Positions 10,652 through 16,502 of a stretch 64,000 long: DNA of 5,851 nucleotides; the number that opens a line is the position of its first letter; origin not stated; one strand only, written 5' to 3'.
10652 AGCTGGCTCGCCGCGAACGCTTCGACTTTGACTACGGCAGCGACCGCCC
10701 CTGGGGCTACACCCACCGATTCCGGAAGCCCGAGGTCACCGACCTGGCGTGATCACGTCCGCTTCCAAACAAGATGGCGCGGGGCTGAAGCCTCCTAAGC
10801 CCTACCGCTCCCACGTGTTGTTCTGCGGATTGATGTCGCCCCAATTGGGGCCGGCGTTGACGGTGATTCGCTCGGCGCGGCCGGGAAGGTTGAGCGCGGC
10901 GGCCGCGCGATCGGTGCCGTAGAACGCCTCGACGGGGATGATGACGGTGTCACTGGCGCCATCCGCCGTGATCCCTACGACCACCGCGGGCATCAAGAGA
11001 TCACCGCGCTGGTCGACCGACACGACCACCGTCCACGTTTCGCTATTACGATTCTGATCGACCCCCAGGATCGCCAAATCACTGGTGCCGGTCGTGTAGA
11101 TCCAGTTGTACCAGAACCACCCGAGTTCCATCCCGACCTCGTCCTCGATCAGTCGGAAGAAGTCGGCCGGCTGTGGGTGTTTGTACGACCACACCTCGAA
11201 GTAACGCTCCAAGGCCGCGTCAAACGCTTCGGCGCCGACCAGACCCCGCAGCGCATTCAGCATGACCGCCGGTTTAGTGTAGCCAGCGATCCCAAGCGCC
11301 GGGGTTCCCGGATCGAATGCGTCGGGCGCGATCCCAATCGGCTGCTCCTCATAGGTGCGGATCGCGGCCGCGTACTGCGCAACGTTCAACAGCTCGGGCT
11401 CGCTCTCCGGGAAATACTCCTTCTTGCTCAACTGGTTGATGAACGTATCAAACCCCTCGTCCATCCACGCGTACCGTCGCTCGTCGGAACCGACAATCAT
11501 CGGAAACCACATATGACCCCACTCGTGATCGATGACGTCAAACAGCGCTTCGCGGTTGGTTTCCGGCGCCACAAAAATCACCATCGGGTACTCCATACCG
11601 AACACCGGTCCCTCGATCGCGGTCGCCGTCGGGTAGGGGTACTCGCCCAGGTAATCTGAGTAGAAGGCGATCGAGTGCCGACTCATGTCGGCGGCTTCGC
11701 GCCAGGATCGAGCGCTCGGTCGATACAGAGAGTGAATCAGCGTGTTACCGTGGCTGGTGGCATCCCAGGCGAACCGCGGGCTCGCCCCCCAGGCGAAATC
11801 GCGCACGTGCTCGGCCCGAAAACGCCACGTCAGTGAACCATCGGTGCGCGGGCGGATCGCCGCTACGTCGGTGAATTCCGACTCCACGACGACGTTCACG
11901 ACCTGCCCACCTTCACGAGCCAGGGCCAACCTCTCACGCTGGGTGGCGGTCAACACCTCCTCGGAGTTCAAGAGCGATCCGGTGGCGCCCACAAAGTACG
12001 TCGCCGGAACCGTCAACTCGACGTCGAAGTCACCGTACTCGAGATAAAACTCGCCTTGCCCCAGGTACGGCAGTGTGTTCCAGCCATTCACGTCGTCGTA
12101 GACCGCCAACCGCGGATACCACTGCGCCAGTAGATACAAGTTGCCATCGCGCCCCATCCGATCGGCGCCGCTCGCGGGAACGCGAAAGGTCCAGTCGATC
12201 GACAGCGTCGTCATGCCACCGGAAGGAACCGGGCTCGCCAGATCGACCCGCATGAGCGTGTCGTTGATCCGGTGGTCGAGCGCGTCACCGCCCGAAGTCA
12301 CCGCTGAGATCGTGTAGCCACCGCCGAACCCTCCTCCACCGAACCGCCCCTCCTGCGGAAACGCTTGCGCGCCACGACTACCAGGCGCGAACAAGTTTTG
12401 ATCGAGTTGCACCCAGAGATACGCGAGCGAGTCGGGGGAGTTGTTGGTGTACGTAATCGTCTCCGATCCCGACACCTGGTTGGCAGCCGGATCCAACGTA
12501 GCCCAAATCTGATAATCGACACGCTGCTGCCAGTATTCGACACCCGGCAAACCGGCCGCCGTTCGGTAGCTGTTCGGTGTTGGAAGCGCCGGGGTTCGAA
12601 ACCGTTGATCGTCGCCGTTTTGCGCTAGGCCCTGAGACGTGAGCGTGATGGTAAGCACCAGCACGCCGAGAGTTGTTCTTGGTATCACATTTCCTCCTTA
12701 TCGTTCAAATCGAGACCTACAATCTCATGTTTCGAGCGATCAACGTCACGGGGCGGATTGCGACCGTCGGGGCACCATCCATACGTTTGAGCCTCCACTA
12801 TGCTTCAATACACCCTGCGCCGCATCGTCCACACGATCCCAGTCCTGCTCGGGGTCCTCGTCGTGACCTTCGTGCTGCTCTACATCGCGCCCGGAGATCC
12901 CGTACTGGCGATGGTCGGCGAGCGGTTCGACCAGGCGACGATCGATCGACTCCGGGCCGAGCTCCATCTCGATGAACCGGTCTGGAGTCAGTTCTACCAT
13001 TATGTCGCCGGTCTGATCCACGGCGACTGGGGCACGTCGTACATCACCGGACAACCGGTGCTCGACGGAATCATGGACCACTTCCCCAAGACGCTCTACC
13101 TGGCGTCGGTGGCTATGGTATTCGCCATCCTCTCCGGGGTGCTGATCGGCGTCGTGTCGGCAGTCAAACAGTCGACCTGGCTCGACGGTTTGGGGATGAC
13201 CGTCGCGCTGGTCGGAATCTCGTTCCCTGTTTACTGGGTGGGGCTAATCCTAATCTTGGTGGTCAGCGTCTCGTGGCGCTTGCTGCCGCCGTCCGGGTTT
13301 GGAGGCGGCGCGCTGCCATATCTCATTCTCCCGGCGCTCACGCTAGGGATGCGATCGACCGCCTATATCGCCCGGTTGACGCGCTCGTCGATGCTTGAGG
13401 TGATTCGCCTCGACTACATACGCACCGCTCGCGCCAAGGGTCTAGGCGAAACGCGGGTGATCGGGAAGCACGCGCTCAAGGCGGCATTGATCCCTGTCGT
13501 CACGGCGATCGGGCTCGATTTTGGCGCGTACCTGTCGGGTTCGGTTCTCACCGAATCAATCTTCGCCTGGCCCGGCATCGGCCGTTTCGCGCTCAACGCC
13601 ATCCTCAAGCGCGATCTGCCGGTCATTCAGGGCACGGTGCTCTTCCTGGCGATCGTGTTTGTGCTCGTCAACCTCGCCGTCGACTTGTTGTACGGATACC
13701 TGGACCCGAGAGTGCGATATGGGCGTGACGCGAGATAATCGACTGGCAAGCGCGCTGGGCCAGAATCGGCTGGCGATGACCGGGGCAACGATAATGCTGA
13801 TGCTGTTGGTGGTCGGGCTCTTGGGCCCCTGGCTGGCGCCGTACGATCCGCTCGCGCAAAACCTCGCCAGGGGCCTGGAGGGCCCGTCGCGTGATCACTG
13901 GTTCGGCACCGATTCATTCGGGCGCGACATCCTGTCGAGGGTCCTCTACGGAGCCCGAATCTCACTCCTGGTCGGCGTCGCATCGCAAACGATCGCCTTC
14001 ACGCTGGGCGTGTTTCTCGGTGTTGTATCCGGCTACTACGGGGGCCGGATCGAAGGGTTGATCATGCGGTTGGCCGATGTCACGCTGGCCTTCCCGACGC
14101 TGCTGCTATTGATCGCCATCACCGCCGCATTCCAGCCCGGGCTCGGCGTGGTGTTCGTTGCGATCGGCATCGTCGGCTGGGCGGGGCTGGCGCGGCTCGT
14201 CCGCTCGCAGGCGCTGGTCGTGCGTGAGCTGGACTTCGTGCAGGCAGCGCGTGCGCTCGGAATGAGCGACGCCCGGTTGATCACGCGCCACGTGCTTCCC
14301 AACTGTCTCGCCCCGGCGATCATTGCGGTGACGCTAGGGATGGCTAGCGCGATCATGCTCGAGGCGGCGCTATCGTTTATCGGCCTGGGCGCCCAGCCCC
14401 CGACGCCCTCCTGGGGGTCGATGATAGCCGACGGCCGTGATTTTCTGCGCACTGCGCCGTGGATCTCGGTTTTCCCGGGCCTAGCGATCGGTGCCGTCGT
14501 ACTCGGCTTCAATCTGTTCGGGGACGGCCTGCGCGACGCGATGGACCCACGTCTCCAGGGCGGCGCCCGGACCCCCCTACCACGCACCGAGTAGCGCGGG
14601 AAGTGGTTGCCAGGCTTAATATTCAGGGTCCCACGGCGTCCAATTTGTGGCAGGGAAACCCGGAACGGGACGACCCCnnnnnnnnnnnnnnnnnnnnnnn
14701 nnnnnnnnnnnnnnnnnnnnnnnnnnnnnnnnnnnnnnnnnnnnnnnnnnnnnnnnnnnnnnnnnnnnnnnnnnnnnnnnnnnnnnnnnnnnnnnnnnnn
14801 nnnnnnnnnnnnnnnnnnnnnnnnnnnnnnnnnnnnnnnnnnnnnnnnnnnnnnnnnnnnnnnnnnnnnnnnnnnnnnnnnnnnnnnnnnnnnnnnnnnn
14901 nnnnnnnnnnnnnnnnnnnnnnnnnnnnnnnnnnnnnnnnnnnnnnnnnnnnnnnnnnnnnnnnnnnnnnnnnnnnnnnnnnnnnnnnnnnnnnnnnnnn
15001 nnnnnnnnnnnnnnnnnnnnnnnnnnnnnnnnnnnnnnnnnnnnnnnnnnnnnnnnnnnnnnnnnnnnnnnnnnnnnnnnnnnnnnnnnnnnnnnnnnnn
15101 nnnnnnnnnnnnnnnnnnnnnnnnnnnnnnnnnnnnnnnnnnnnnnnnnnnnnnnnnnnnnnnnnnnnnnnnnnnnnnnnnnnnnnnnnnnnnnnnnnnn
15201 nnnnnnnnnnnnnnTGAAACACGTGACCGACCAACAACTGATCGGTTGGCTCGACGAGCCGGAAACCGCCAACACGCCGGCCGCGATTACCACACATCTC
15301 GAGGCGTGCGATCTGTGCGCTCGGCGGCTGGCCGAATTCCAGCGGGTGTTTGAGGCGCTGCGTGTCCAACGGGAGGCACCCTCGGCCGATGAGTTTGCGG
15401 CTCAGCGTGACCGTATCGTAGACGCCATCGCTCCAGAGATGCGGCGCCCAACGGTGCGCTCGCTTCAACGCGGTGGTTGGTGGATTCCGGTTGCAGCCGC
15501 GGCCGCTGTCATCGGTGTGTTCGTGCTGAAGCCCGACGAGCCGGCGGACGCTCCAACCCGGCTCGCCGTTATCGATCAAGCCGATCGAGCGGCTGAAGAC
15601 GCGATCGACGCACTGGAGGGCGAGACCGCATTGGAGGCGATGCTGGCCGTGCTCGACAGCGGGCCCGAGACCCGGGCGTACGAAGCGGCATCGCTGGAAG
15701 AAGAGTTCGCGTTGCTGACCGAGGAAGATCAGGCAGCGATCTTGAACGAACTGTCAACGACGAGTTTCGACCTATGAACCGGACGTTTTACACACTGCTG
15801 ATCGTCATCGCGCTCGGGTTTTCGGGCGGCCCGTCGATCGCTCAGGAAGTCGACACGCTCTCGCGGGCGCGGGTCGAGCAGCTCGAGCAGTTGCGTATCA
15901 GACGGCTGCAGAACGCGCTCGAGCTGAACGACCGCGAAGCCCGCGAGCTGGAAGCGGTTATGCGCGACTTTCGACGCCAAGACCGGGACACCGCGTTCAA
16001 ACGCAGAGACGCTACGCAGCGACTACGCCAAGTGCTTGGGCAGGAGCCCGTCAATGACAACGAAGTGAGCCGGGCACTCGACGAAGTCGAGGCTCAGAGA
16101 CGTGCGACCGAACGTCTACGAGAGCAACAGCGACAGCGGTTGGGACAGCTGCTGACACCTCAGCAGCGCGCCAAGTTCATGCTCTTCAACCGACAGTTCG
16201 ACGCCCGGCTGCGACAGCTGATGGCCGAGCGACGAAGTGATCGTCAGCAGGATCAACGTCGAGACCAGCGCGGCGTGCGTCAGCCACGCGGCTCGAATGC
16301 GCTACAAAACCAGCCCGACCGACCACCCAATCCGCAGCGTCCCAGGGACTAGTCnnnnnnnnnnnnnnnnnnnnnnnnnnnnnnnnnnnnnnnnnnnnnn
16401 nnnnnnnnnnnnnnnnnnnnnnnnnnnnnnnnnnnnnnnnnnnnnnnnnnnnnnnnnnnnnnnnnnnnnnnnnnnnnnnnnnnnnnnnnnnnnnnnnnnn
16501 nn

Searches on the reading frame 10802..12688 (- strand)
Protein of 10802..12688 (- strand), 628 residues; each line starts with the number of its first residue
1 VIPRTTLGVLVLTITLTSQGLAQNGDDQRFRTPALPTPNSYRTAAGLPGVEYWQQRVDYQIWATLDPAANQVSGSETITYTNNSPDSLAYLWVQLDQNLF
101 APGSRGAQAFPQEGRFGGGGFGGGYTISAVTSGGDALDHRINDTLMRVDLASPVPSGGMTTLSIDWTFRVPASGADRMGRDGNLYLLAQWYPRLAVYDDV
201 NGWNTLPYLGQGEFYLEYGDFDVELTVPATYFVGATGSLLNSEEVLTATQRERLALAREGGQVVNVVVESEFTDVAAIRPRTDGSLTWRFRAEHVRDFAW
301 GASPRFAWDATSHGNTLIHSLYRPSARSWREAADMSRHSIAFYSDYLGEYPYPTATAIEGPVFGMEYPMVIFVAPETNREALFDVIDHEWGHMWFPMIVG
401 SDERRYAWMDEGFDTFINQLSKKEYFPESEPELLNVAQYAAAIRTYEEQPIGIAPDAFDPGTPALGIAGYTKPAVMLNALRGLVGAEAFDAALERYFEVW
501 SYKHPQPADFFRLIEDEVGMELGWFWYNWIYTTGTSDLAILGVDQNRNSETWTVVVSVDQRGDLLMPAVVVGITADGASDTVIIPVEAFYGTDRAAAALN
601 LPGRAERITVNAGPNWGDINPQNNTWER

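Call 7: search_protein_families(library=pfam, proteins=[window:10802-12688:-], max_evalue=0.001)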
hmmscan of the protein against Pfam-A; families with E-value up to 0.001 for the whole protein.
window:10802-12688:- (628 aa): 1 family
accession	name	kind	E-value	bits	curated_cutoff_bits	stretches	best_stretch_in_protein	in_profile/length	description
PF01433.26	Peptidase_M1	-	1.4e-15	58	27.7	1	374-529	59-218/218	Peptidase family M1 domain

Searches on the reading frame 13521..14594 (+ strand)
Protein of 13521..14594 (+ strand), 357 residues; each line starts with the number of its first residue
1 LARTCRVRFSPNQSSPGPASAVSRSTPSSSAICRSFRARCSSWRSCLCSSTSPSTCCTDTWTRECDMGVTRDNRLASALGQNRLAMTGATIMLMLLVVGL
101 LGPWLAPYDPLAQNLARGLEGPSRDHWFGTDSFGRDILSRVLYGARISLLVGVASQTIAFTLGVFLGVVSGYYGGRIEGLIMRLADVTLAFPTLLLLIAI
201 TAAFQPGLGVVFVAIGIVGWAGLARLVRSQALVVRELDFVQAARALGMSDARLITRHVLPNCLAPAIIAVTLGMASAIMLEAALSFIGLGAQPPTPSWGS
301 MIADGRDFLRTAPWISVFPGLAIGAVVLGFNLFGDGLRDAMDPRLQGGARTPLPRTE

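Call 7: search_protein_families(library=pfam, proteins=[window:13521-14594:+], max_evalue=0.001)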
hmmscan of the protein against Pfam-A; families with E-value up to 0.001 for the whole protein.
window:13521-14594:+ (357 aa): 2 families
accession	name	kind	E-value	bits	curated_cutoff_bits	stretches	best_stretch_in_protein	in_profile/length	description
PF00528.27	BPD_transp_1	-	1.5e-31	110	26.4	1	163-345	1-182/184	Binding-protein-dependent transport system inner membrane component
PF12911.12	OppC_N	-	2.6e-09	37.2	23.9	1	81-117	12-48/53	N-terminal TM domain of oligopeptide transport permease C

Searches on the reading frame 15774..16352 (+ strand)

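Call 8: search_protein_families(library=pfam, proteins=[window:15774-16352:+], max_evalue=0.001)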
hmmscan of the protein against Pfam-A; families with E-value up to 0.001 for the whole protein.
window:15774-16352:+ (192 aa): 1 family
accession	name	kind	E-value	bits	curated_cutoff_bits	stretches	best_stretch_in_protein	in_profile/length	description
PF13801.11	Metal_resist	-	8.6e-06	26.4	29.2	1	11-133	7-124/125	Heavy-metal resistance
